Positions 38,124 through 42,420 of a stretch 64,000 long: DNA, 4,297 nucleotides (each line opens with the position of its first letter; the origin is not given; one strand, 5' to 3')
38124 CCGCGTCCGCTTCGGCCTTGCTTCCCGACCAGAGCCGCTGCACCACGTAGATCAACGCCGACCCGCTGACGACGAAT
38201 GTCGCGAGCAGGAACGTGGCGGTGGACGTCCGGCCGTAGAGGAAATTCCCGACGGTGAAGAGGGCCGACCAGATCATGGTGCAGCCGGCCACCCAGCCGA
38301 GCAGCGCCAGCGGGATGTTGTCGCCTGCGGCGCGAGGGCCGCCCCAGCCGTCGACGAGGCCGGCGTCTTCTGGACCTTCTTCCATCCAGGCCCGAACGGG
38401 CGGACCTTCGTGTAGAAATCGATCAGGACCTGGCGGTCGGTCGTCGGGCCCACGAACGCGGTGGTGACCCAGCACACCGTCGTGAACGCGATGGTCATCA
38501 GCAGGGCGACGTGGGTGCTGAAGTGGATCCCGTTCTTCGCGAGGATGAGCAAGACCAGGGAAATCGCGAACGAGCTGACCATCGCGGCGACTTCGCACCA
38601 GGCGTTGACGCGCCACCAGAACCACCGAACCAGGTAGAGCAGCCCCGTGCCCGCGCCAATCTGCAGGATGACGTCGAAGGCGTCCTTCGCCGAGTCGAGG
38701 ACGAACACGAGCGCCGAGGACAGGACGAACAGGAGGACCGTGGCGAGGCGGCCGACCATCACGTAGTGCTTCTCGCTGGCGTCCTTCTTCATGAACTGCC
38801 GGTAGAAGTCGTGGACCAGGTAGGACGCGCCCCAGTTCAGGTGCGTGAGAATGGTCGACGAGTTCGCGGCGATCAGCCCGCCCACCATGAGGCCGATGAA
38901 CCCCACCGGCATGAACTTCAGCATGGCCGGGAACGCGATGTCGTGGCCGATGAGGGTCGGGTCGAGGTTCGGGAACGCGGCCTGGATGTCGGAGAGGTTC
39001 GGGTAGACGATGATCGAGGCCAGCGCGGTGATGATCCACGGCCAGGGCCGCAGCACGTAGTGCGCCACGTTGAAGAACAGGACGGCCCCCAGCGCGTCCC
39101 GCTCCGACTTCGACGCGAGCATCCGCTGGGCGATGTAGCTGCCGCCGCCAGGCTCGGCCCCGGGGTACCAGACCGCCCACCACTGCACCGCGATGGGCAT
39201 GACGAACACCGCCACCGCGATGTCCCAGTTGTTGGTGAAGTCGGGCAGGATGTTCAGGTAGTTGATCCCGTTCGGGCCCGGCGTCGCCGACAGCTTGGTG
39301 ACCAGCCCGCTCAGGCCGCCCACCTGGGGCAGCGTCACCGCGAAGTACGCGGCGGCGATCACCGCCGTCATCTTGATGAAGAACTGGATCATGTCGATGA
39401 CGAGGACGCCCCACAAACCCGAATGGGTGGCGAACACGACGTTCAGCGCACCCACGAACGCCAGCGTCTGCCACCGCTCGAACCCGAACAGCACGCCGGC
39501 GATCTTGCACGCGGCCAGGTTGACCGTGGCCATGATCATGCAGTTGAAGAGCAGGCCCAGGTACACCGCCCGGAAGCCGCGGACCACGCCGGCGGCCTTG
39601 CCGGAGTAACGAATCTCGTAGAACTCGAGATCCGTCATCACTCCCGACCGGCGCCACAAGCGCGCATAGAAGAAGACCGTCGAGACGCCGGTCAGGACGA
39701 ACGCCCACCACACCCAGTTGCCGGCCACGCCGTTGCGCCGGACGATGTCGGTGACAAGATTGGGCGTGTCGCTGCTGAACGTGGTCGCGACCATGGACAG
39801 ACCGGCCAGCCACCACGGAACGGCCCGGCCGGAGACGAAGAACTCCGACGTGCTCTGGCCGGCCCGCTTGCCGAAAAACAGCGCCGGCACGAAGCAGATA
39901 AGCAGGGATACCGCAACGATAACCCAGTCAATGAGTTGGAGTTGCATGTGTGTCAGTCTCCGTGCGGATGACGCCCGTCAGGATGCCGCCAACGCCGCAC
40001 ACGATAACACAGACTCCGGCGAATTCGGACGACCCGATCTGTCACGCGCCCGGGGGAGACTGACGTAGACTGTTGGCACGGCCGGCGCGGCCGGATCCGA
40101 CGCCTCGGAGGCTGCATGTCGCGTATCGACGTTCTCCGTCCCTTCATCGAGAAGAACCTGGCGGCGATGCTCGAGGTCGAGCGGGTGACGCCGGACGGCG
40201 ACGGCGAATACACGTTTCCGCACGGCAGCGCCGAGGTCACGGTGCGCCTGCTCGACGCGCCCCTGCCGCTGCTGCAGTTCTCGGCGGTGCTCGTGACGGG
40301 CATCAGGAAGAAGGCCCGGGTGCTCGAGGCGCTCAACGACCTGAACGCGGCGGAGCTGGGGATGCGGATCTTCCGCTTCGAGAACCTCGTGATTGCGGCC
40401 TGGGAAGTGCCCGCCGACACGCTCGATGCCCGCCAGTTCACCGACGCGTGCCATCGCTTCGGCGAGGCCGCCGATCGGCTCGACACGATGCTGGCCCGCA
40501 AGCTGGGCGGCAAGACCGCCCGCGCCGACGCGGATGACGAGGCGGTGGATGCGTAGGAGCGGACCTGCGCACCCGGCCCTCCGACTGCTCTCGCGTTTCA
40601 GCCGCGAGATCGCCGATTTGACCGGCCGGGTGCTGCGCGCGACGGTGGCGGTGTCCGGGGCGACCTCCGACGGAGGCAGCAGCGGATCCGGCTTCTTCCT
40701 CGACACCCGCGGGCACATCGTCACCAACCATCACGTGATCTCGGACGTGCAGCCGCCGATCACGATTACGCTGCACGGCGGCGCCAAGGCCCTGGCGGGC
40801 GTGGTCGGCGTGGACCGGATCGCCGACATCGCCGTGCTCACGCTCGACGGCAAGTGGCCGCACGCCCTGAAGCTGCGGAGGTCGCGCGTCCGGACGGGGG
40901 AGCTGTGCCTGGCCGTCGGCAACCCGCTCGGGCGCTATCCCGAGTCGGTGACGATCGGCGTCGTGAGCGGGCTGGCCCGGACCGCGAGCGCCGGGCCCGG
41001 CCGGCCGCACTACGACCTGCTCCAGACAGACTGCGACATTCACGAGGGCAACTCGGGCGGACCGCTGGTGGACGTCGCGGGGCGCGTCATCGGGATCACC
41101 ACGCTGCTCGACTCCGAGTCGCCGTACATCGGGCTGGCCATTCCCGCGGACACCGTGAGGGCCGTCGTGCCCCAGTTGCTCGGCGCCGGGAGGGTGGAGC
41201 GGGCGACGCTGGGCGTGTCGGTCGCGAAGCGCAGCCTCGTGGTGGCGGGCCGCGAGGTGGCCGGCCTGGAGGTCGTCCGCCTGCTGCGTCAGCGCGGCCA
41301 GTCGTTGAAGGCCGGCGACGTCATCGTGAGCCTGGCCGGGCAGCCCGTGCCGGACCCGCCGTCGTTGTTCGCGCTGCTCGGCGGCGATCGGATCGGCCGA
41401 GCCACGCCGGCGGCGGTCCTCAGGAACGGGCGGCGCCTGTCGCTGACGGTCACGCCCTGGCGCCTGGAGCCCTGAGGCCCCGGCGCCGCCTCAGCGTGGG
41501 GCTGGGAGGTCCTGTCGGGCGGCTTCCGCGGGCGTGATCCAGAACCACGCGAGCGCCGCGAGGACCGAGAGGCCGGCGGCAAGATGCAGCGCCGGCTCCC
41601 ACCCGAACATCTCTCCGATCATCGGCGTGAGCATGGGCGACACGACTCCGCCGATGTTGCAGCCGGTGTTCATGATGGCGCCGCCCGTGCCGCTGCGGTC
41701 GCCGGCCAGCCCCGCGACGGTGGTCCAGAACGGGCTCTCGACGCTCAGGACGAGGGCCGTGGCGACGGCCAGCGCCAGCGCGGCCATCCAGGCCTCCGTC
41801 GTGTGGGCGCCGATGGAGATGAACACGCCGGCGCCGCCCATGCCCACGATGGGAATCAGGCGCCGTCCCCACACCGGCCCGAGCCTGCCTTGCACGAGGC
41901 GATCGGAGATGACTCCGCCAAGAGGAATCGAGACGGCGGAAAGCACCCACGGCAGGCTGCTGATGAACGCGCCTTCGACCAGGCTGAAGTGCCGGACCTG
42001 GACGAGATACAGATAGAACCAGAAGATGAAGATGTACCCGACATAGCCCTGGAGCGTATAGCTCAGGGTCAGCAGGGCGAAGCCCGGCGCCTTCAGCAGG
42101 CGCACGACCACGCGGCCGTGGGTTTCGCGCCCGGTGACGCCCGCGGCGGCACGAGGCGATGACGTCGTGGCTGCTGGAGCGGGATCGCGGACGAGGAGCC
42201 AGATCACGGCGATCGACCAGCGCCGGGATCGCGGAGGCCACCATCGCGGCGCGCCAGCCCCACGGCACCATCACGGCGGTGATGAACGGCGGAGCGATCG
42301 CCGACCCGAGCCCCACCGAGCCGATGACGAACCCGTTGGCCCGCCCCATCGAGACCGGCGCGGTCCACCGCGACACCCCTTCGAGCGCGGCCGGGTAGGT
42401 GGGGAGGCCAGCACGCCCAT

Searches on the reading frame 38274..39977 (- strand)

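Call 12: search_protein_families(library=pfam, proteins=[window:38274-39977:-], max_evalue=0.001)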
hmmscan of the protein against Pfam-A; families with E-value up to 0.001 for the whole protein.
window:38274-39977:- (567 aa): 1 family
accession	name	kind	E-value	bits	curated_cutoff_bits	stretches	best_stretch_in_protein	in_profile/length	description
PF00474.23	SSF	-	1.4e-20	74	22.8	1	46-459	1-396/406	Sodium:solute symporter family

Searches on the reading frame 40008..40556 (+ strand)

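Call 12: search_protein_families(library=pfam, proteins=[window:40008-40556:+], max_evalue=0.001)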
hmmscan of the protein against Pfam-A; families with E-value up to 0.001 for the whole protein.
window:40008-40556:+ (182 aa): 2 families
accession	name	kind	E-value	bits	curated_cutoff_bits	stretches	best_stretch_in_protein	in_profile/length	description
PF22551.1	TY-Chap1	-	1.4e-24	86.6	27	1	43-173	3-131/132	T3SS (YopN, CesT) and YbjN peptide-binding chaperone 1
PF10722.14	YbjN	-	2.8e-06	28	22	1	60-162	18-124/126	Putative bacterial sensory transduction regulator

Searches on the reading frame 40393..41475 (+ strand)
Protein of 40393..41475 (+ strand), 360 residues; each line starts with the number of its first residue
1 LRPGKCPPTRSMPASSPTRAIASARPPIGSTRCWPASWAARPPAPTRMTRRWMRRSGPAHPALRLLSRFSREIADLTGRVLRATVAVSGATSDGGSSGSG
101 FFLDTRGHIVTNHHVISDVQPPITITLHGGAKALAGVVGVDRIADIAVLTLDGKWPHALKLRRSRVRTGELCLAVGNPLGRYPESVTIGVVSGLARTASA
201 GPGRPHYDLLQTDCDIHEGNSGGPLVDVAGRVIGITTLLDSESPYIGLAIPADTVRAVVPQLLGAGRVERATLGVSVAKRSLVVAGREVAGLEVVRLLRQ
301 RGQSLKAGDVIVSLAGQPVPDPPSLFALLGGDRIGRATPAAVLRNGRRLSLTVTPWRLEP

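Call 12: search_protein_families(library=pfam, proteins=[window:40393-41475:+], max_evalue=0.001)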
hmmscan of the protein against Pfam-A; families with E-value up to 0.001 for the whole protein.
window:40393-41475:+ (360 aa): 3 families
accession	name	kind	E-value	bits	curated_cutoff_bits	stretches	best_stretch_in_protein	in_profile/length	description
PF13365.12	Trypsin_2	-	5.4e-28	99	27.6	1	98-235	1-144/144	Trypsin-like peptidase domain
PF00089.32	Trypsin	-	4.4e-10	40.2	20.6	1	95-257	24-218/220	Trypsin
PF13180.12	PDZ_2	-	0.00023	21.8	27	1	302-354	27-79/80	PDZ domain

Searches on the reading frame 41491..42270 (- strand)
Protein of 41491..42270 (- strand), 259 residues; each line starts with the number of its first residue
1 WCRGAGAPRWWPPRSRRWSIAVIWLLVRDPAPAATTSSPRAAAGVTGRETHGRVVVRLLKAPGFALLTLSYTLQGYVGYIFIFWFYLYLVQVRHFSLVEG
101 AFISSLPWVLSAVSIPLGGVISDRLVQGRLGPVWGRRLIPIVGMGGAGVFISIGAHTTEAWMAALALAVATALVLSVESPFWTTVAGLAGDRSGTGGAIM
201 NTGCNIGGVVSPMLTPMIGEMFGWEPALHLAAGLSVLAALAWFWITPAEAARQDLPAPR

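Call 12: search_protein_families(library=pfam, proteins=[window:41491-42270:-], max_evalue=0.001)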
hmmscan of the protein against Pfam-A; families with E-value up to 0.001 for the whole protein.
window:41491-42270:- (259 aa): 1 family
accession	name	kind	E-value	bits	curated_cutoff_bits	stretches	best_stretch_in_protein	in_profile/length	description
PF07690.21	MFS_1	-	1.7e-22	80.2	33.4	2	22-212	166-347/347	Major Facilitator Superfamily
